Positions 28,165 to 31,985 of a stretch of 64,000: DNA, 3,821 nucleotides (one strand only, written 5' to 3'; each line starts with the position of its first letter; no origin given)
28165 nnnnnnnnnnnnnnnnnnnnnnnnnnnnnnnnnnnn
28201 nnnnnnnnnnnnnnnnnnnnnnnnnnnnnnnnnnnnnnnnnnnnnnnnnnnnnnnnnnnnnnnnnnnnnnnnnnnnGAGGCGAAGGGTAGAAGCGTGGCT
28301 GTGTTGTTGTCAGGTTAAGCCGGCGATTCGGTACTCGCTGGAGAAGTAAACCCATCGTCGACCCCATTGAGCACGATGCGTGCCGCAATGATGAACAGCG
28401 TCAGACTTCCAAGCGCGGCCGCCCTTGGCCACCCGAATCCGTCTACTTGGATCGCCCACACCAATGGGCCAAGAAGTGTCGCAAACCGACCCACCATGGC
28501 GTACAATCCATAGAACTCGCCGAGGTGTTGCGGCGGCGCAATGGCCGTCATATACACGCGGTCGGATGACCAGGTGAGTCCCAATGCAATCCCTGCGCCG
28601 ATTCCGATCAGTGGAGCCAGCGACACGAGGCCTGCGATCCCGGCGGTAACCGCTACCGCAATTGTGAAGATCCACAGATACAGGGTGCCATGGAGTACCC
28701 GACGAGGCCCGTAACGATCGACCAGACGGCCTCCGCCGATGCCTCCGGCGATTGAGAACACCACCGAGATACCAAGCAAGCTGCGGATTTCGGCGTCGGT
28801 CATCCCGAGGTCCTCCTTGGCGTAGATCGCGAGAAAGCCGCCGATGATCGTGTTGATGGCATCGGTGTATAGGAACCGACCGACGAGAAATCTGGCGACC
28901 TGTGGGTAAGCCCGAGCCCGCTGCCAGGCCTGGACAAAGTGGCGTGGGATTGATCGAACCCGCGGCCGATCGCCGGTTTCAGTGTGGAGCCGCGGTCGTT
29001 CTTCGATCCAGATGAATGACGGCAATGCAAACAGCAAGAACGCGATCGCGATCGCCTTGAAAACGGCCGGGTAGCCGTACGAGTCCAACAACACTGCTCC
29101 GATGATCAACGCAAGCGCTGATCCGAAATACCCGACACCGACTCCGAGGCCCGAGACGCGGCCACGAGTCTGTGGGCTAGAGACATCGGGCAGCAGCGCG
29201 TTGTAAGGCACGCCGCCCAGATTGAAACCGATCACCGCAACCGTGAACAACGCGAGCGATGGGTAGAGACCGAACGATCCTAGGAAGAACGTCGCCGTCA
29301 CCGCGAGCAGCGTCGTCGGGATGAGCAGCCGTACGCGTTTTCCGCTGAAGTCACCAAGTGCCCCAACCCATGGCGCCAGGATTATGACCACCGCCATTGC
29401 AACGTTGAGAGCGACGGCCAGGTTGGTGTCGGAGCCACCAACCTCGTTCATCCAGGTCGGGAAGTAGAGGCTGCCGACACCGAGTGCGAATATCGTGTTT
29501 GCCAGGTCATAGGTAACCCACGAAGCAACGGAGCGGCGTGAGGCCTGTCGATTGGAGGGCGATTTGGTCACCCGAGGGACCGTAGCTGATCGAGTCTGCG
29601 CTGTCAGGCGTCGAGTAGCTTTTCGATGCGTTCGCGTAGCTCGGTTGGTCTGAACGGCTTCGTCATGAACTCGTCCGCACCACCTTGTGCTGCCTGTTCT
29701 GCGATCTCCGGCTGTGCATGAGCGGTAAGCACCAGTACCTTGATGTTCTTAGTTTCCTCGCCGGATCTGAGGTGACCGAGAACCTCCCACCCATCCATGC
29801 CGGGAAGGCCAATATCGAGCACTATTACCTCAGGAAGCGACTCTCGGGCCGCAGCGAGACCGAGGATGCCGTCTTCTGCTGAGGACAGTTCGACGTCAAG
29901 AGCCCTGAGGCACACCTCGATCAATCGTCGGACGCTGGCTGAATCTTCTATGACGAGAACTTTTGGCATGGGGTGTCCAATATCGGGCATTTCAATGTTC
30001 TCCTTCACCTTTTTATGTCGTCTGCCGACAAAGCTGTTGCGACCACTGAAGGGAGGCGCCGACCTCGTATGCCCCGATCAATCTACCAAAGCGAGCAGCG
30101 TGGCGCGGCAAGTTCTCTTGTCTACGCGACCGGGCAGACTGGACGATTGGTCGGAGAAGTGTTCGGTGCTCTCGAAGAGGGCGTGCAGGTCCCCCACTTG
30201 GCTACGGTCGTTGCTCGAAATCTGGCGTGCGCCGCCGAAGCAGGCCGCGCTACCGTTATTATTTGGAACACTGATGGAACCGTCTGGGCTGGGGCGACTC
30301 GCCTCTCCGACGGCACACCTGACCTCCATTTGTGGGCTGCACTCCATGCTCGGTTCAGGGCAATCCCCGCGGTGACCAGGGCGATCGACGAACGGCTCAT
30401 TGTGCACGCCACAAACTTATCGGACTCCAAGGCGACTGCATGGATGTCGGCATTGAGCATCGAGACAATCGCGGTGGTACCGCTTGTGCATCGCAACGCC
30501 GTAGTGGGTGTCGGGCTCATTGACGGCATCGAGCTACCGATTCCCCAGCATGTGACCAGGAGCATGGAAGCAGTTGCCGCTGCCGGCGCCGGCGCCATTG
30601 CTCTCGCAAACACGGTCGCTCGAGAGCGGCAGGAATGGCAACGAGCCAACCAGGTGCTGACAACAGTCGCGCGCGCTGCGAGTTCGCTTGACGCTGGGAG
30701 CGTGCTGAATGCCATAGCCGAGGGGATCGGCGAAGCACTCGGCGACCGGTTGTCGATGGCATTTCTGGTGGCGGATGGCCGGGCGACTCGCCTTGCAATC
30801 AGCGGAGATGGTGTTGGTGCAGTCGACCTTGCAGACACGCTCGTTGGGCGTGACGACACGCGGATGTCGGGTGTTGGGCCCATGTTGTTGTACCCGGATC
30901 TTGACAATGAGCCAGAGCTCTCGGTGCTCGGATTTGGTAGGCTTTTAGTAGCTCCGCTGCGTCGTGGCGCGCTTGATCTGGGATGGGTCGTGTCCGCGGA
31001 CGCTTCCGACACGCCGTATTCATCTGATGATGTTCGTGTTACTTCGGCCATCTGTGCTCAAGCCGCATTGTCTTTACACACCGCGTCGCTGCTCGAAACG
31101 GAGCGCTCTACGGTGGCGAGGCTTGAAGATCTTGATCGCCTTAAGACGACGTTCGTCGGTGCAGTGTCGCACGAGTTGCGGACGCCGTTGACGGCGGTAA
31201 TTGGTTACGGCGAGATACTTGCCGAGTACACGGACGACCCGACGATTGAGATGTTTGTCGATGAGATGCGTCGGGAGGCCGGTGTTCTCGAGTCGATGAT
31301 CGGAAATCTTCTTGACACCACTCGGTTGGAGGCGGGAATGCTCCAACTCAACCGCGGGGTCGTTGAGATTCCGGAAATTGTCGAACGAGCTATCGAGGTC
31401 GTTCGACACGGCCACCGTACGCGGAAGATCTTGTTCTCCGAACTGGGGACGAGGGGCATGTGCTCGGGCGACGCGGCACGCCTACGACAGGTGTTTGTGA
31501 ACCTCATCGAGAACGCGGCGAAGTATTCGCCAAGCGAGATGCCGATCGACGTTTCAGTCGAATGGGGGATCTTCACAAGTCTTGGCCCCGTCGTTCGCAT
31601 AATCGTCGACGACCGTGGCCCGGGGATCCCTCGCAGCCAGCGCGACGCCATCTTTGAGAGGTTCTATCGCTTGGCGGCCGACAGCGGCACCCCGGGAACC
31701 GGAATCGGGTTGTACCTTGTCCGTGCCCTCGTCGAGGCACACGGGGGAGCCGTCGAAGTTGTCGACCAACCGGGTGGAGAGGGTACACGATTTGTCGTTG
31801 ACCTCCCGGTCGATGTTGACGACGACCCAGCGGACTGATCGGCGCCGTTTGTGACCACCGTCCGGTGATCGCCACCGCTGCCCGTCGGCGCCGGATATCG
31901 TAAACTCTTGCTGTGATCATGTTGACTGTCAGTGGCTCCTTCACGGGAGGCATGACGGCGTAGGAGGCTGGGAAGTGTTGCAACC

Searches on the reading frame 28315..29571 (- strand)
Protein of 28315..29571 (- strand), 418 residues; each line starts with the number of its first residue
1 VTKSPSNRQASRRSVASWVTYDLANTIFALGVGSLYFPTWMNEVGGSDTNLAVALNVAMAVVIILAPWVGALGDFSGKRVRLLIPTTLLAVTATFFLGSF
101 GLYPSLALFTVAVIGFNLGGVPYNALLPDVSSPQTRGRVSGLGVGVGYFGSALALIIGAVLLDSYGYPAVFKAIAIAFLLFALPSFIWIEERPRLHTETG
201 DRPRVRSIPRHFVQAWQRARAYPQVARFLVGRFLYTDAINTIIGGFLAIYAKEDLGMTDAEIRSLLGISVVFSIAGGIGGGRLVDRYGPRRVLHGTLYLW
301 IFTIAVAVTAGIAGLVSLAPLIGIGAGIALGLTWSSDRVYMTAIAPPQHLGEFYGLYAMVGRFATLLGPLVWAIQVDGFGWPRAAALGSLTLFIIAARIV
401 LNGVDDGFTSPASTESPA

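Call 75: search_protein_families(library=pfam, proteins=[window:28315-29571:-], max_evalue=0.0001)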
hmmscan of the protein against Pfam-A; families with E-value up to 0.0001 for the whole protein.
window:28315-29571:- (418 aa): 3 families
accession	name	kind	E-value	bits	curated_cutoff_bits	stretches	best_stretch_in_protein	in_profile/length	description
PF07690.21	MFS_1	-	1.5e-32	113.3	33.4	2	34-249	16-227/347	Major Facilitator Superfamily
PF11700.14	ATG22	-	8.1e-27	94.5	24.1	1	134-401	188-469/482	Vacuole effluxer Atg22 like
PF12832.13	MFS_1_like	-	5.3e-13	49.2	25.2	1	34-360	19-345/373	MFS_1 like family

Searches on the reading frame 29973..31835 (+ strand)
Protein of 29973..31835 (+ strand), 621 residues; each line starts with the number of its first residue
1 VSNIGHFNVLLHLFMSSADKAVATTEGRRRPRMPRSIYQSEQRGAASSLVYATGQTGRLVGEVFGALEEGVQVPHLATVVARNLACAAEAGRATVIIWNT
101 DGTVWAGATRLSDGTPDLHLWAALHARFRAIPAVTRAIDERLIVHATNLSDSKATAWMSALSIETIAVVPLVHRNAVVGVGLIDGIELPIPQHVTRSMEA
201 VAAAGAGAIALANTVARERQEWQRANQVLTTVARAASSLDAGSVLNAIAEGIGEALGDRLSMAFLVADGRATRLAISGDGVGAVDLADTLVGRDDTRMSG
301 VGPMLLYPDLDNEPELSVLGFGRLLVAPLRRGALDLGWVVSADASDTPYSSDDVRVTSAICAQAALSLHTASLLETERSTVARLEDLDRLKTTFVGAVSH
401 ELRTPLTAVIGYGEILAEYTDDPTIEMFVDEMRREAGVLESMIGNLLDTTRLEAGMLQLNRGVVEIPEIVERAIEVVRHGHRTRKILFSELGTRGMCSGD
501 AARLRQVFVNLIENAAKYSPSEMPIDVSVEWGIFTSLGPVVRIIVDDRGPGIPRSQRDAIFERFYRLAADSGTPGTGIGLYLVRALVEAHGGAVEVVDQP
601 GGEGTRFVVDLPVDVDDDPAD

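Call 75: search_protein_families(library=pfam, proteins=[window:29973-31835:+], max_evalue=0.0001)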
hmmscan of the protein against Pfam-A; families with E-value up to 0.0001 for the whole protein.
window:29973-31835:+ (621 aa): 3 families
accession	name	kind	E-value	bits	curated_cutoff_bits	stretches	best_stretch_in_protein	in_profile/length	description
PF02518.31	HATPase_c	-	7.2e-27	94.5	26.4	1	499-614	1-110/111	Histidine kinase-, DNA gyrase B-, and HSP90-like ATPase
PF00512.31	HisKA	-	3.3e-15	56.3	26.9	1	391-455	2-66/66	His Kinase A (phospho-acceptor) domain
PF13185.12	GAF_2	-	2.3e-05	25.1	28.6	0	316-368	83-135/136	GAF domain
